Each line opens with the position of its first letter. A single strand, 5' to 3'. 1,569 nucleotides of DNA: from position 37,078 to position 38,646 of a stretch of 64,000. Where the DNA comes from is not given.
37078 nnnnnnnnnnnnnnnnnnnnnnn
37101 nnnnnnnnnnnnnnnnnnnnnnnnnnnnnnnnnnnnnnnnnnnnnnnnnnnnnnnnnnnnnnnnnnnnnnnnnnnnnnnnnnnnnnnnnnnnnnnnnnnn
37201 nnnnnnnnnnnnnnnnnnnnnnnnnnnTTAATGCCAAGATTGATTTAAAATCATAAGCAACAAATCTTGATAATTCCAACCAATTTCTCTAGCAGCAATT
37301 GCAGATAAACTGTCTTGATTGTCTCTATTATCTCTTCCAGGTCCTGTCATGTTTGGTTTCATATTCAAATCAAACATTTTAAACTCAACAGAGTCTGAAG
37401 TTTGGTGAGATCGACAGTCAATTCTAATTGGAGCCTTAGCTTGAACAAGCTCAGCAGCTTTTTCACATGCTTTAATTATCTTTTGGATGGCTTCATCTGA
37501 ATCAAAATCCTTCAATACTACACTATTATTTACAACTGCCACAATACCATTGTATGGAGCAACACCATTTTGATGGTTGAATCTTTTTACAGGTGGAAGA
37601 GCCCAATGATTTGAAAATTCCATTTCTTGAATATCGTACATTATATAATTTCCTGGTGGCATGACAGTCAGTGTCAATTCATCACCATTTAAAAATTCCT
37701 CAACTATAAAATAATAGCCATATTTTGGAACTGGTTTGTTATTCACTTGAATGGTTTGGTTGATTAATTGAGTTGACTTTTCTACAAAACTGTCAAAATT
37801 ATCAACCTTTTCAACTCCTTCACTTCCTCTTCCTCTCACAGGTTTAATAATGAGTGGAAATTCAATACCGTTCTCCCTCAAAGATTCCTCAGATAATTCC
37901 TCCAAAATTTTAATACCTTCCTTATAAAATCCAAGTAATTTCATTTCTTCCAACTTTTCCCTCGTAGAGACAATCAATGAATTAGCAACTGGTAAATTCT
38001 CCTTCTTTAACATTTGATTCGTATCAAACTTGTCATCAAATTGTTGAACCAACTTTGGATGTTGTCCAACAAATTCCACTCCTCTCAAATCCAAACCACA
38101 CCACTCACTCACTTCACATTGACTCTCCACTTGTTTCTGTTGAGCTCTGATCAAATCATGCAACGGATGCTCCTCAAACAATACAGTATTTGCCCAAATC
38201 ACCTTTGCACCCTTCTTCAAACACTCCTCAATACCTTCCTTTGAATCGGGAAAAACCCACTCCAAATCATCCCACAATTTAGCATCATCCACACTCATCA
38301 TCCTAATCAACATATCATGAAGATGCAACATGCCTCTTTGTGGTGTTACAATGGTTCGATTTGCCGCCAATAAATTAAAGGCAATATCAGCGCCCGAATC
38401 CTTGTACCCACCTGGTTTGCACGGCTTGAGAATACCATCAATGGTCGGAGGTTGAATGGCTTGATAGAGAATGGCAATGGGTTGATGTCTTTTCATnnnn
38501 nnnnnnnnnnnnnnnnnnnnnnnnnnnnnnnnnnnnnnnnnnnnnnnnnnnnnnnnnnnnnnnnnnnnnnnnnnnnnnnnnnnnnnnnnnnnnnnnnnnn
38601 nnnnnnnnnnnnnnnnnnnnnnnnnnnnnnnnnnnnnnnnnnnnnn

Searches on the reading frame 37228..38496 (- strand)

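Call 58: search_protein_families(library=pfam, proteins=[window:37228-38496:-], max_evalue=0.001)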
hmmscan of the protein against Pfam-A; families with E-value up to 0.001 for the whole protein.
window:37228-38496:- (422 aa): 3 families
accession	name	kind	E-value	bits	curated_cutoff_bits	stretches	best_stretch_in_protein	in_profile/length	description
PF13535.11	ATP-grasp_4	-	1.5e-08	34.8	27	1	211-295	1-89/160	ATP-grasp domain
PF07478.18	Dala_Dala_lig_C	-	2.6e-06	27.5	24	1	208-416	32-202/204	D-ala D-ala ligase C-terminus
PF02655.19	ATP-grasp_3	-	0.00043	20.8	23.2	0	199-278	20-78/160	ATP-grasp domain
